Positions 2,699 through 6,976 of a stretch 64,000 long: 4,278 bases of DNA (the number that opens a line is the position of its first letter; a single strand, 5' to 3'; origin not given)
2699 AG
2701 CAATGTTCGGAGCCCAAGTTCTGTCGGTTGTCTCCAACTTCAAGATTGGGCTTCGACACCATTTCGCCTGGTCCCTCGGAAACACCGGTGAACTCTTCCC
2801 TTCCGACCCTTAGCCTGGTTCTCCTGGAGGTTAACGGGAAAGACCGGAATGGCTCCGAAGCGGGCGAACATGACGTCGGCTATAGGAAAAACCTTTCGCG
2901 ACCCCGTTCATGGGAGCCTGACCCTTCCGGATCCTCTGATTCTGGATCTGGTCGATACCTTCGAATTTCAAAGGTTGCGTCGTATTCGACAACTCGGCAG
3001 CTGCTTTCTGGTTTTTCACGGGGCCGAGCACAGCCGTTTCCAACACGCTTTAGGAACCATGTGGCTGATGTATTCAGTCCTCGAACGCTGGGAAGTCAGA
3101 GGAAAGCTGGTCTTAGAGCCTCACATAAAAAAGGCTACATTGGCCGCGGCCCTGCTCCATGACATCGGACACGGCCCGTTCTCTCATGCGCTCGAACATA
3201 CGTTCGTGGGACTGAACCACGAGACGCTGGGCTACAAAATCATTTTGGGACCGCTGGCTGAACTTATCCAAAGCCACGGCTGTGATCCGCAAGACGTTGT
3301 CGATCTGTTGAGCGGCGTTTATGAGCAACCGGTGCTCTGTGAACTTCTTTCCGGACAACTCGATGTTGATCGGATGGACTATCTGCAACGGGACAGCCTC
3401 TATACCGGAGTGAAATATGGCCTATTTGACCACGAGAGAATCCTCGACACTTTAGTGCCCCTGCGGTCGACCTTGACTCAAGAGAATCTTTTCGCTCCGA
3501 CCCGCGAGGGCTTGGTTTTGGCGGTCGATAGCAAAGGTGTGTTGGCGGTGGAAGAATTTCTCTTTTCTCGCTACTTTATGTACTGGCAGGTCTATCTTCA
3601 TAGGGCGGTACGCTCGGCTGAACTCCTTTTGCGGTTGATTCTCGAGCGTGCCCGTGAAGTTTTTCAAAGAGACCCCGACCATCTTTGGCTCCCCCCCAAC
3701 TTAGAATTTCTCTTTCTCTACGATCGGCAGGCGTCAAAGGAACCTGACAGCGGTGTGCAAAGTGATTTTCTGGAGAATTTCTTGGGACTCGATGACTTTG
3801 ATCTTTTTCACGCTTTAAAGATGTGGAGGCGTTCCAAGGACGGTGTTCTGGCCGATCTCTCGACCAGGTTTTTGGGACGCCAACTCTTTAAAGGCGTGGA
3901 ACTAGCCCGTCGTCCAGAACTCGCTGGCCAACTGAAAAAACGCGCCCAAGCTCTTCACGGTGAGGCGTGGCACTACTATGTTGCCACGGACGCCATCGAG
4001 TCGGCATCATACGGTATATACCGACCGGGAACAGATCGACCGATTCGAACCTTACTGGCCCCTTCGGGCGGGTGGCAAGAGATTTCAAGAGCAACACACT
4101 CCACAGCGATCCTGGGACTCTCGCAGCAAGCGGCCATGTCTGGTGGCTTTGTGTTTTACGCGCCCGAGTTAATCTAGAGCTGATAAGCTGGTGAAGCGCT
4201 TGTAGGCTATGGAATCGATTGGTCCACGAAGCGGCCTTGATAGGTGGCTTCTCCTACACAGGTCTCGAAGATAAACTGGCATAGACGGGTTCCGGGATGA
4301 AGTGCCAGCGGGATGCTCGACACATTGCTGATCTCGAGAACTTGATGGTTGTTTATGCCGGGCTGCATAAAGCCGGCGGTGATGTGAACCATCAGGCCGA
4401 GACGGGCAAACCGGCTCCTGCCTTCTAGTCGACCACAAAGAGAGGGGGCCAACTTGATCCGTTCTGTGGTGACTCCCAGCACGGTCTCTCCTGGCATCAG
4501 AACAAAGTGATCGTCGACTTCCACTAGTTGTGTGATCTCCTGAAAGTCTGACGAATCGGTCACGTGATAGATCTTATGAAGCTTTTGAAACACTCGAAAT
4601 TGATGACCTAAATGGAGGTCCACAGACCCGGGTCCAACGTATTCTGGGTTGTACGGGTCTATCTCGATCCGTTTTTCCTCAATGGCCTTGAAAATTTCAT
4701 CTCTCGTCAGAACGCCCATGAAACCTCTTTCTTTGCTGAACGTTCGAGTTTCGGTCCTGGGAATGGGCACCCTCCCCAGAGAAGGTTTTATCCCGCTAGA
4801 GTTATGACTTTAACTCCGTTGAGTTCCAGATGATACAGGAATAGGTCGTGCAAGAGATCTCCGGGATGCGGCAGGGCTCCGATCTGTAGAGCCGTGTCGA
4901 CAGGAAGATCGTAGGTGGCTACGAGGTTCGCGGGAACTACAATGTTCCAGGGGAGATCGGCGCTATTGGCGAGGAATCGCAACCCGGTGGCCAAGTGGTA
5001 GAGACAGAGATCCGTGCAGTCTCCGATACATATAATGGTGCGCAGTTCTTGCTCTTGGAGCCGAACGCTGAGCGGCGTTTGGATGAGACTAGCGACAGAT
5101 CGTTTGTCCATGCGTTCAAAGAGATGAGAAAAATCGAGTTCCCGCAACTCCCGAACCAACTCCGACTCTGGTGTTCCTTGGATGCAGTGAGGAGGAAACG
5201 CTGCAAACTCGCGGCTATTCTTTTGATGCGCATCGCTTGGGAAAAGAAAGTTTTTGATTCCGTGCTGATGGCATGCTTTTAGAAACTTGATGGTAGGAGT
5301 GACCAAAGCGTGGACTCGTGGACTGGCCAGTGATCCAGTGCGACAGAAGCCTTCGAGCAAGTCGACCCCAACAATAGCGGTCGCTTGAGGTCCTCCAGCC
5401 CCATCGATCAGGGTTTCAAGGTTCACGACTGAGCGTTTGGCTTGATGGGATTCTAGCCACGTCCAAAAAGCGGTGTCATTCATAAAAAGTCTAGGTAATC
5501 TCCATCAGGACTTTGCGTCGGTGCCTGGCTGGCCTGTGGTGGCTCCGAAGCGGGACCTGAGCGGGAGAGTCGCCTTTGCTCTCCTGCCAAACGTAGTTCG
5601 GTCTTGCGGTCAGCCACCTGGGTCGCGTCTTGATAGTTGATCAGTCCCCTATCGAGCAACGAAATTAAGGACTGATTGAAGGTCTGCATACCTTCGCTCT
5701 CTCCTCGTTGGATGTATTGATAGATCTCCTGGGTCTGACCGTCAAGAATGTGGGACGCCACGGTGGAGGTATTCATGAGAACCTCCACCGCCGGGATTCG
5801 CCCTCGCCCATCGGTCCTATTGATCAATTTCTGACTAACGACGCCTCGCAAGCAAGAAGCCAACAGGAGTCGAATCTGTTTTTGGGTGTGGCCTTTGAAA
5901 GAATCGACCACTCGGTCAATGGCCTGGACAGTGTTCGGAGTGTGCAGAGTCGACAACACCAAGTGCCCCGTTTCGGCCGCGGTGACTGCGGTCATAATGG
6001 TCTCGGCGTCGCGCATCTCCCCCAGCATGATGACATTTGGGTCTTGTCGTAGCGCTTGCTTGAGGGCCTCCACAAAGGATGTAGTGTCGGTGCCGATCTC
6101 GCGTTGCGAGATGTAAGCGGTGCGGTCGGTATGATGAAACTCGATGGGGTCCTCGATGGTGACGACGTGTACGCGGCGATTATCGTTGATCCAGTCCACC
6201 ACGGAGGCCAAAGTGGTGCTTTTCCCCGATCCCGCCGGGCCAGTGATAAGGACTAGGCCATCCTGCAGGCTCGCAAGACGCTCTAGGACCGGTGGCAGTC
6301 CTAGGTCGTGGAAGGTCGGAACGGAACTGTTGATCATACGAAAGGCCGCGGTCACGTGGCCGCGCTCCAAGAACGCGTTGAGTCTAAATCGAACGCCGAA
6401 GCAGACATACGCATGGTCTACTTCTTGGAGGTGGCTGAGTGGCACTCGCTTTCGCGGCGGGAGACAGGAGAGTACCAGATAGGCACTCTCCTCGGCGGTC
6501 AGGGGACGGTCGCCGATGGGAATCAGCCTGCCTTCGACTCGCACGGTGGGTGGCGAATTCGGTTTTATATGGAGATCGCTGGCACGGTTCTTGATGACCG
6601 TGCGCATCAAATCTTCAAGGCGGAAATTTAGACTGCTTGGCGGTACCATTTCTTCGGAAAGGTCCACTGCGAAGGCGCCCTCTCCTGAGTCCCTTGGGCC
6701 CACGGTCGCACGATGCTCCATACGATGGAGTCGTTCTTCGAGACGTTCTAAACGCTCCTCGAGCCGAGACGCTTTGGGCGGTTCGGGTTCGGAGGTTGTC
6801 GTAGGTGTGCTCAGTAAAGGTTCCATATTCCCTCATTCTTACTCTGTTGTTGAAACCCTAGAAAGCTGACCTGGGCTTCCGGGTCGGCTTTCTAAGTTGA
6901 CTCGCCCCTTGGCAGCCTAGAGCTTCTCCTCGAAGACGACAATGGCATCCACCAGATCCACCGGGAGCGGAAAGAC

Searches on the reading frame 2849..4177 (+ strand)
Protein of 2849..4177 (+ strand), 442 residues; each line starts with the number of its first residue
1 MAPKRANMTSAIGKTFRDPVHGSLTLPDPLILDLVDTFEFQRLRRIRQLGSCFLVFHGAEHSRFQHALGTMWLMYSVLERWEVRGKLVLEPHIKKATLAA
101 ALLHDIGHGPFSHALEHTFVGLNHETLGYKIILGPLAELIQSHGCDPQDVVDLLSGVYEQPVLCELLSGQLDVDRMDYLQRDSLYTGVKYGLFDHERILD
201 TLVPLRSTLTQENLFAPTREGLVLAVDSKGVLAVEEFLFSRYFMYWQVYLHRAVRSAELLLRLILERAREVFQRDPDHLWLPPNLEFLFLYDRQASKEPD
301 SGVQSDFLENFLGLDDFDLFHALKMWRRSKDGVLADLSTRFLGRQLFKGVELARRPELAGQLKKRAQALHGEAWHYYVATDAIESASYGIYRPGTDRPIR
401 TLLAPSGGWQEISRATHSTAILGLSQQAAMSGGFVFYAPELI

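Call 62: search_protein_families(library=pfam, proteins=[window:2849-4177:+], max_evalue=0.00001)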
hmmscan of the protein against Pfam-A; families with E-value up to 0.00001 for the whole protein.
window:2849-4177:+ (442 aa): 2 families
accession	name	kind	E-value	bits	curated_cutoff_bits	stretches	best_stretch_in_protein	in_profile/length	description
PF19276.4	HD_assoc_2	-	5.8e-09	36.1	23.1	1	224-276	17-69/222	HD associated region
PF01966.28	HD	-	1.2e-08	35.7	22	1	63-134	1-68/116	HD domain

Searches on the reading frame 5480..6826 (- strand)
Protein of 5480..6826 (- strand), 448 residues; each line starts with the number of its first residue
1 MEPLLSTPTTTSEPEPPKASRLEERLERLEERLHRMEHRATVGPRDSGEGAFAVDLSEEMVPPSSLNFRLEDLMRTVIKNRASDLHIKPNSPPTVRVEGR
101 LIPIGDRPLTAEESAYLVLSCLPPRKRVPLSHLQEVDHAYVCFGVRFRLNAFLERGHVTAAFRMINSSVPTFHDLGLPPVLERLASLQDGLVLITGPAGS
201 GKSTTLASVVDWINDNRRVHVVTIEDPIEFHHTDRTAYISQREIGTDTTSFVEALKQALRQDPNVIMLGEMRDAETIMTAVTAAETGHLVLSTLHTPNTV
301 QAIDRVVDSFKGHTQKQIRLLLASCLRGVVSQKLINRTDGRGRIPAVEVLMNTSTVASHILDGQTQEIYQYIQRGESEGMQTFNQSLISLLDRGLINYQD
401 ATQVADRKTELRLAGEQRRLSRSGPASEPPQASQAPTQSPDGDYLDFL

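Call 62: search_protein_families(library=pfam, proteins=[window:5480-6826:-], max_evalue=0.00001)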
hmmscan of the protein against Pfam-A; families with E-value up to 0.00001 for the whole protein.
window:5480-6826:- (448 aa): 2 families
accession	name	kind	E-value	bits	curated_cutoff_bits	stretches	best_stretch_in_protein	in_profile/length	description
PF00437.27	T2SSE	-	3.5e-43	148.1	24.9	1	73-359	15-288/370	Type II/IV secretion system protein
PF25199.1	nSTAND_NTPase5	-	7.2e-06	26.3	34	0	189-233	41-85/145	Novel STAND NTPase 5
